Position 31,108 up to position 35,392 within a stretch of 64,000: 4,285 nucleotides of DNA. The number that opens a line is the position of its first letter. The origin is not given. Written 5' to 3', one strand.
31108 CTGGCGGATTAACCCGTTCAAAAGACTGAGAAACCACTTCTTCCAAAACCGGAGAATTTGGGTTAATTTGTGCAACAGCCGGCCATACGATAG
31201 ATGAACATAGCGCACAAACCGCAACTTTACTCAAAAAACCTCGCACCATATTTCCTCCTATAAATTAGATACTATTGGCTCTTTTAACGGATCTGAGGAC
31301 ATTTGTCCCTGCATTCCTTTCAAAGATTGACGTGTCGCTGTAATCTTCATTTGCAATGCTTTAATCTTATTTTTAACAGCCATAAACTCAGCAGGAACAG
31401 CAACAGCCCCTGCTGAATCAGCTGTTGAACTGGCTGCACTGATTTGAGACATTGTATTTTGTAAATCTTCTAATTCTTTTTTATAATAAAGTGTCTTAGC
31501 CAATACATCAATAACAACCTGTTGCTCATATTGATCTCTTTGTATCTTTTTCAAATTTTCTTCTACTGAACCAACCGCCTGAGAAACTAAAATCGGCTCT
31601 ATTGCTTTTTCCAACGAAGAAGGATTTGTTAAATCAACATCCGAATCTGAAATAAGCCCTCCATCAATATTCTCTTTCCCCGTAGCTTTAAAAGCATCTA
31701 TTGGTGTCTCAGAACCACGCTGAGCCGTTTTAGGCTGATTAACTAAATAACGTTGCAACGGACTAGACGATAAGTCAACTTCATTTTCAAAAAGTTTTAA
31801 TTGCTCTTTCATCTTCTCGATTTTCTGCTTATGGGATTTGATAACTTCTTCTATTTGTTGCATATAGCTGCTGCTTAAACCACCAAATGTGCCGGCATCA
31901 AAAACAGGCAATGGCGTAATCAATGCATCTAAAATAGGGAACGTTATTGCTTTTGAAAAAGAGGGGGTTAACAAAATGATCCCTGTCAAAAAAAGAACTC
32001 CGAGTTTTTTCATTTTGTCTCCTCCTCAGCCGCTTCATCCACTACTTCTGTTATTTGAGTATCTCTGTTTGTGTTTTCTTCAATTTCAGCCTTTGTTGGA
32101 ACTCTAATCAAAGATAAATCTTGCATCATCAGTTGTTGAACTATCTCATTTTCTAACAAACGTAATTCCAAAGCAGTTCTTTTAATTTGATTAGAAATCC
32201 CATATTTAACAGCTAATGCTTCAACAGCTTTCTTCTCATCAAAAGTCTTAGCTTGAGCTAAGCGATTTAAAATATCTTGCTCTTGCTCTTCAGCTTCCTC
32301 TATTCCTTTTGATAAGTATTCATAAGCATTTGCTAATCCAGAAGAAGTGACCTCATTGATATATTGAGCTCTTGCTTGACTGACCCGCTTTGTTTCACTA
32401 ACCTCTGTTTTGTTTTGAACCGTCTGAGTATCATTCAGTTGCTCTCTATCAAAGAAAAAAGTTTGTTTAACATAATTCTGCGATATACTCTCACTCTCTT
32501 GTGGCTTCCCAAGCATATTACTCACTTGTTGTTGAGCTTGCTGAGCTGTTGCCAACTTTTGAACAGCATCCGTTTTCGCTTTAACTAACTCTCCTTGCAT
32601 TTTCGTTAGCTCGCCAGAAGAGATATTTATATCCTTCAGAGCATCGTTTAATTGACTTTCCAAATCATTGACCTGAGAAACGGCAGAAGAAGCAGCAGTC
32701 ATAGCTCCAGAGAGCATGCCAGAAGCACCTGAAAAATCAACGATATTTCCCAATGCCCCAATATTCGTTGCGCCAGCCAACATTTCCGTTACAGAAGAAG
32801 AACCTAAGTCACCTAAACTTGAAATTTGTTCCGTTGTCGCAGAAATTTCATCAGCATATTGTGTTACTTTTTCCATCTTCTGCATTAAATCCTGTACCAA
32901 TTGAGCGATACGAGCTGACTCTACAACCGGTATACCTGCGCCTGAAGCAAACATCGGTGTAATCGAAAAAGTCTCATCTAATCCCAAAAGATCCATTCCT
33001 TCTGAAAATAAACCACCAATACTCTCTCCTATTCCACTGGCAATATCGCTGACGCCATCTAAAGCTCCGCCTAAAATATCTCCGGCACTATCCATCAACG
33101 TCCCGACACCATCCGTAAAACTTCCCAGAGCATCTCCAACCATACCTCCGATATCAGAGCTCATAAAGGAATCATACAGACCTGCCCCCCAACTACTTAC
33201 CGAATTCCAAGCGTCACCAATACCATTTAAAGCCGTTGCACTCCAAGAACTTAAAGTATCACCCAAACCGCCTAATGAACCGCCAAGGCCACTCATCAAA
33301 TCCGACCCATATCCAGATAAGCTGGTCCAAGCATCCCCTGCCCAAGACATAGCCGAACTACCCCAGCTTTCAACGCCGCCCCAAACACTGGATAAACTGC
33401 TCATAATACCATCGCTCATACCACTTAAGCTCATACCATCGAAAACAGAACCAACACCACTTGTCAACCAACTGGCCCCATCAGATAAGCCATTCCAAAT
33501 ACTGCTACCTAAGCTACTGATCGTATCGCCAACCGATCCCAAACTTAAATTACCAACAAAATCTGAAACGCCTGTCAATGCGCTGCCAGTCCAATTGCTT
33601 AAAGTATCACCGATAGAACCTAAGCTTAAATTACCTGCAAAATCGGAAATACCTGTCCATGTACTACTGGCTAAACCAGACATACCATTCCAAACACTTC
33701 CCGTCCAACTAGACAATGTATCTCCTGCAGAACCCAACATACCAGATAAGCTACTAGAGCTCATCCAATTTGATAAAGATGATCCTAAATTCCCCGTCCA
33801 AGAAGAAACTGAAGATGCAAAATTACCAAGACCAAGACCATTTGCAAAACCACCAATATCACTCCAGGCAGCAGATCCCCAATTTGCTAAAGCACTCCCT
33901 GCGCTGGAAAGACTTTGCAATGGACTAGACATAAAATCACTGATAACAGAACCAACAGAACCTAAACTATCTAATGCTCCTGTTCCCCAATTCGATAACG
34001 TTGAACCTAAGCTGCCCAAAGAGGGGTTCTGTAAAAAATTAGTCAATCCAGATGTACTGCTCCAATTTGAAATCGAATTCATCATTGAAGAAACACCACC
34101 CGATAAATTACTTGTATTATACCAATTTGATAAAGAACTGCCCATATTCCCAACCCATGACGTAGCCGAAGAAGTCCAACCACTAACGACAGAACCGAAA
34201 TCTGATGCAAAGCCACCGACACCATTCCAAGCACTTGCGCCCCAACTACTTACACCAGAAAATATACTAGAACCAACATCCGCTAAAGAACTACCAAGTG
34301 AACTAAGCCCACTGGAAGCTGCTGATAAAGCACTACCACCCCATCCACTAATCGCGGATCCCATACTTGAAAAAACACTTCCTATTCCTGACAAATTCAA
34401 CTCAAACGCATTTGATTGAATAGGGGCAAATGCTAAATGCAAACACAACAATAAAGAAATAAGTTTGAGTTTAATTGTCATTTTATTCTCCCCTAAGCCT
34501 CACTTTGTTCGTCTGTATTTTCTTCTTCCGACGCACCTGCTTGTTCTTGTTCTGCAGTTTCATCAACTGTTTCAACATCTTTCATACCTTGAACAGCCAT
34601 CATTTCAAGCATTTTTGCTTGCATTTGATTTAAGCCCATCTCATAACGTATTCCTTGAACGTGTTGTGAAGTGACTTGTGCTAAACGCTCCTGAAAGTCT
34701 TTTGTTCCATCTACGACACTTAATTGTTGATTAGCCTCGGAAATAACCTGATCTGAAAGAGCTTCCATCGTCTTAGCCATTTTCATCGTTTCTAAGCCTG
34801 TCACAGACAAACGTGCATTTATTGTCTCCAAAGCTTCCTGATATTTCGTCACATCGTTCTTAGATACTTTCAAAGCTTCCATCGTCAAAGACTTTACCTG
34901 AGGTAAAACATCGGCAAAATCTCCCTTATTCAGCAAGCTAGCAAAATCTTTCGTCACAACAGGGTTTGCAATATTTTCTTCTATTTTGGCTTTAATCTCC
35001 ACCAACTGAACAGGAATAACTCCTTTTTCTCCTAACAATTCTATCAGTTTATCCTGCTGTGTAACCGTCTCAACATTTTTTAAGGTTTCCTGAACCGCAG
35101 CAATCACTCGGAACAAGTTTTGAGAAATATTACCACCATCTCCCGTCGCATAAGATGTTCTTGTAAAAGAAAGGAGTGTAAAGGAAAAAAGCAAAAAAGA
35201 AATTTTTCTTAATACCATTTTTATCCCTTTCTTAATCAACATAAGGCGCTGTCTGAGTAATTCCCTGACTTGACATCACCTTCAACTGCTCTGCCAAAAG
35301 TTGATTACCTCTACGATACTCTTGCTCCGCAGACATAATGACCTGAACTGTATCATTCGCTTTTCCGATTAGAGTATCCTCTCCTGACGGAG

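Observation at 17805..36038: Type IV secretion operon with Rickettsiales-like gene order (virB8'-virB7-virB8-virB9-virB10-virB11) plus three VirB5-like paralogs, in a Rhizobiales-like low-GC chromosome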

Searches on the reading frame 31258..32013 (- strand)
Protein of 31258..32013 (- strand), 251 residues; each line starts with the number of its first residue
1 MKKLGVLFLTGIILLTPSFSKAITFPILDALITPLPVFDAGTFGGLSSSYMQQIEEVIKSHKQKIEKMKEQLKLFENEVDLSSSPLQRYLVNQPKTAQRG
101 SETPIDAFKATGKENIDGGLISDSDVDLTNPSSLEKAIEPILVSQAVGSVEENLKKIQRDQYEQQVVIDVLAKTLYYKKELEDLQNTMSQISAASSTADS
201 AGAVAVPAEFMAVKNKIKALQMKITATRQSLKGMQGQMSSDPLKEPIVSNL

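Call 5: search_protein_families(library=pfam, max_evalue=0.01, proteins=[window:31258-32013:-])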
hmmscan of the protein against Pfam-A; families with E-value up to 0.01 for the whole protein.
window:31258-32013:- (251 aa): 1 family
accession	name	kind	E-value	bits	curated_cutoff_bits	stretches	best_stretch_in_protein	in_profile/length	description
PF02050.21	FliJ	-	5.8e-05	23.8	28.4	0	41-84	37-80/123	Flagellar FliJ protein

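Call 10: search_protein_families(library=ncbifam, max_evalue=0.01, proteins=[window:31258-32013:-])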
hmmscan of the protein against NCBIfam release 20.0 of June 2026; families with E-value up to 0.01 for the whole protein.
window:31258-32013:- (251 aa): 2 families
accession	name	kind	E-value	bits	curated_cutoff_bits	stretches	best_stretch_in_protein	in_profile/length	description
NF010452.0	PRK13879.1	equivalog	0.00013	21.3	286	0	32-85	27-76/255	P-type conjugative transfer protein TrbJ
TIGR02473.1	flagell_FliJ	equivalog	0.003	18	50.45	0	159-239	11-92/141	flagellar export protein FliJ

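Call 51: search_protein_families(library=pfam, alignment_id=A3, max_evalue=0.01)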
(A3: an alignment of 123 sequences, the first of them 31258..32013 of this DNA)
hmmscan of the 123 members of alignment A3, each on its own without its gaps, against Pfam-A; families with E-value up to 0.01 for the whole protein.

A. member 1, window:31258-32013:- (251 aa): 1 family
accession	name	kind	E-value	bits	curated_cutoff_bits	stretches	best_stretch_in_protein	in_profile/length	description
PF02050.21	FliJ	-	5.8e-05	23.8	28.4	0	41-84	37-80/123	Flagellar FliJ protein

B. families by the number of members that match (of 123 scanned): 20 families
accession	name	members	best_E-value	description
PF07996.16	T4SS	2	6.8e-05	Type IV secretion system proteins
PF07195.17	FliD_C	1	2.7e-05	Flagellar hook-associated protein 2 C-terminus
PF02050.21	FliJ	1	5.8e-05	Flagellar FliJ protein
PF06413.17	Neugrin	1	0.00028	Neugrin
PF10294.15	Methyltransf_16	1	0.0004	Lysine methyltransferase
PF23991.1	DUF7310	1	0.00041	Coiled-coil region of unknown function (DUF7310)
PF23525.1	Methyltransf_36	1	0.00058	AprA MT2-like domain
PF13874.11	Nup54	1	0.00068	Nucleoporin complex subunit 54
PF25204.1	DAAF9_2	1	0.0016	DAAF9 domain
PF12662.13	cEGF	1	0.0017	Complement Clr-like EGF-like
PF11577.13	NEMO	1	0.0031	NF-kappa-B essential modulator NEMO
PF06300.18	Tsp45I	1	0.0042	Tsp45I type II restriction enzyme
PF21761.2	RedAm-like_C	1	0.0043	NADPH-dependent reductive aminase-like, C-terminal domain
PF05781.17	MRVI1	1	0.0048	MRVI1 protein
PF25387.1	ADGRF3_N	1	0.0049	ADGRF3-like, N-terminal domain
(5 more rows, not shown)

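Call 57: search_solved_structures(query=A4, max_evalue=5)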
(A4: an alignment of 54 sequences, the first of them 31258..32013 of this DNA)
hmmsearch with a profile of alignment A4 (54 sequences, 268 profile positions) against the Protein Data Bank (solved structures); distinct sequences matched with E-value up to 5: 14.
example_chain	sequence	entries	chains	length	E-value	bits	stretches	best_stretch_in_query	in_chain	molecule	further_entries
7wxz_A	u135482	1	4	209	0.0081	19.3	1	66-121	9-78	Spike protein S2'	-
6lxt_A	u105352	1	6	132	0.57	13.2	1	61-121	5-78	Spike protein S2, Spike protein S2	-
7c53_A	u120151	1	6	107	0.61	13.1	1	60-140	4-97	Spike protein S2',pan-CoVs inhibitor EK1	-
7cot_A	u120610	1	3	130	0.62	13.1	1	61-121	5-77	Spike glycoprotein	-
7ybm_A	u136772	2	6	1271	0.86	12.6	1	60-149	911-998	Spike glycoprotein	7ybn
1wyy_A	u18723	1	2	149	1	12.4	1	60-147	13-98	E2 Glycoprotein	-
8v3b_a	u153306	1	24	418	1.1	12.3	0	181-225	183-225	O43_129_+4 component B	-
11hk_A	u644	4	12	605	1.1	12.3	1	53-149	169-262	E-FICS-v3 | Spike protein S2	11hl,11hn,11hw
8v5v_G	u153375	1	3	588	1.3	12.1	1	59-146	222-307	Spike protein S2,Fibritin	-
7ybk_A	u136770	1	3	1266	1.6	11.8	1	60-149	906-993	Spike glycoprotein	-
6xy0_A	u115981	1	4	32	2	11.4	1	219-244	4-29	3-EK-4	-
8fdw_B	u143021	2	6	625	2.7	11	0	60-149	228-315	Spike protein S2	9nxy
7e9t_A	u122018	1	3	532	2.7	11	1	60-148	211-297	Spike protein S2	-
6jx7_A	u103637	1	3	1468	4.1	10.4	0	7-151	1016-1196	Feline Infectious Peritonitis Virus Spike Protein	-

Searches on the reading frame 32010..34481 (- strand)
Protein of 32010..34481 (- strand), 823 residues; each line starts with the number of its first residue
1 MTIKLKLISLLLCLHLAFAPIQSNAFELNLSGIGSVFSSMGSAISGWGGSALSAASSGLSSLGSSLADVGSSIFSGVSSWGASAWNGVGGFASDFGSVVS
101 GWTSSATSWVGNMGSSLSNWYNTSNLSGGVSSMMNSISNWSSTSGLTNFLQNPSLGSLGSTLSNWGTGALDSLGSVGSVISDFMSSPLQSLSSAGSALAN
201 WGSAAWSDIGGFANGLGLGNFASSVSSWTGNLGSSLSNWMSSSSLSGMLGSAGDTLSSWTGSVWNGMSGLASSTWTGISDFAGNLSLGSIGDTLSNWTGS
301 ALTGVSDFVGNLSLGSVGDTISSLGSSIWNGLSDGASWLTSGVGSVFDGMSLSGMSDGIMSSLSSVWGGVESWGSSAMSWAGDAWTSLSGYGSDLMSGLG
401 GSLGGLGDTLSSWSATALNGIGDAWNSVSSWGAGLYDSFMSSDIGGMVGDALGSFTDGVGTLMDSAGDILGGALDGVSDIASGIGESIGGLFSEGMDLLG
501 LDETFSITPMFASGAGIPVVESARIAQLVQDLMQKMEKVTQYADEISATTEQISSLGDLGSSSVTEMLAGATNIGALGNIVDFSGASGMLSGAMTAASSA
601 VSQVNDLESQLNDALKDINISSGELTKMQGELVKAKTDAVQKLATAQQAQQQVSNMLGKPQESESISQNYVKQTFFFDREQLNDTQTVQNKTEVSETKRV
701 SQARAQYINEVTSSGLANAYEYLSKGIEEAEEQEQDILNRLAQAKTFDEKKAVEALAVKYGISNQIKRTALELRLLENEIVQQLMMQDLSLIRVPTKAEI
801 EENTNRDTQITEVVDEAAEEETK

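Call 6: search_protein_families(library=pfam, max_evalue=0.01, proteins=[window:32010-34481:-])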
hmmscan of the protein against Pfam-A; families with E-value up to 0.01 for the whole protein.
window:32010-34481:- (823 aa): 1 family
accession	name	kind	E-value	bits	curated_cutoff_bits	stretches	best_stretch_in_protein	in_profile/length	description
PF07996.16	T4SS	-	2.5e-06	28.5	24.7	1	516-657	1-138/197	Type IV secretion system proteins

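Call 10: search_protein_families(library=ncbifam, max_evalue=0.01, proteins=[window:32010-34481:-])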
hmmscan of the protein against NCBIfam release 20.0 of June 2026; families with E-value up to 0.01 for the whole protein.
window:32010-34481:- (823 aa): 0 families

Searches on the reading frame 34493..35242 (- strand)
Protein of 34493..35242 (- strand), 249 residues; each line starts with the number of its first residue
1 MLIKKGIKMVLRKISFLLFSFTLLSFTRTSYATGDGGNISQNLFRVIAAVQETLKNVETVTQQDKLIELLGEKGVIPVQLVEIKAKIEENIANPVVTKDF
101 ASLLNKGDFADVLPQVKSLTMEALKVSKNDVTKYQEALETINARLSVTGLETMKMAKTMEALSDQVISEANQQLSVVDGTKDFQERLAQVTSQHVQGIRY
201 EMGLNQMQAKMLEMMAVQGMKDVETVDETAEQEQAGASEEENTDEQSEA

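Call 6: search_protein_families(library=pfam, max_evalue=0.01, proteins=[window:34493-35242:-])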
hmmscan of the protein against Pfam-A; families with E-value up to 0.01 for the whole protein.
window:34493-35242:- (249 aa): 1 family
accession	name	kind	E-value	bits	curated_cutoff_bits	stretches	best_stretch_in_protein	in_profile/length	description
PF06300.18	Tsp45I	-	0.0042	17.1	25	1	55-156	6-106/260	Tsp45I type II restriction enzyme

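Call 10: search_protein_families(library=ncbifam, max_evalue=0.01, proteins=[window:34493-35242:-])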
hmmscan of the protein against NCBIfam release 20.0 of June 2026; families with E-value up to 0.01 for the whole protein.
window:34493-35242:- (249 aa): 0 families

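Call 31: search_protein_families(library=pfam, max_evalue=5, proteins=[window:34493-35242:-])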
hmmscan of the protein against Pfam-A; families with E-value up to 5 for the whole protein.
window:34493-35242:- (249 aa): 5 families
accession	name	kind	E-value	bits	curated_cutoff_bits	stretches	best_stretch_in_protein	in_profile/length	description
PF06300.18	Tsp45I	-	0.0042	17.1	25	1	55-156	6-106/260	Tsp45I type II restriction enzyme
PF05141.17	DIT1_PvcA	-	0.032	14.2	26.4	1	124-232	74-180/273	Pyoverdine/dityrosine biosynthesis protein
PF20923.2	COMMD9_HN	-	0.13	13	27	1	116-170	4-55/75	COMMD9, helical N-terminal domain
PF19585.4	DUF6092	-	0.58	10.9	28.7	1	63-105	33-76/86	Family of unknown function (DUF6092)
PF12993.12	DUF3877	-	0.74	10.2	27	0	150-233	39-124/173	Domain of unknown function, E. rectale Gene description (DUF3877)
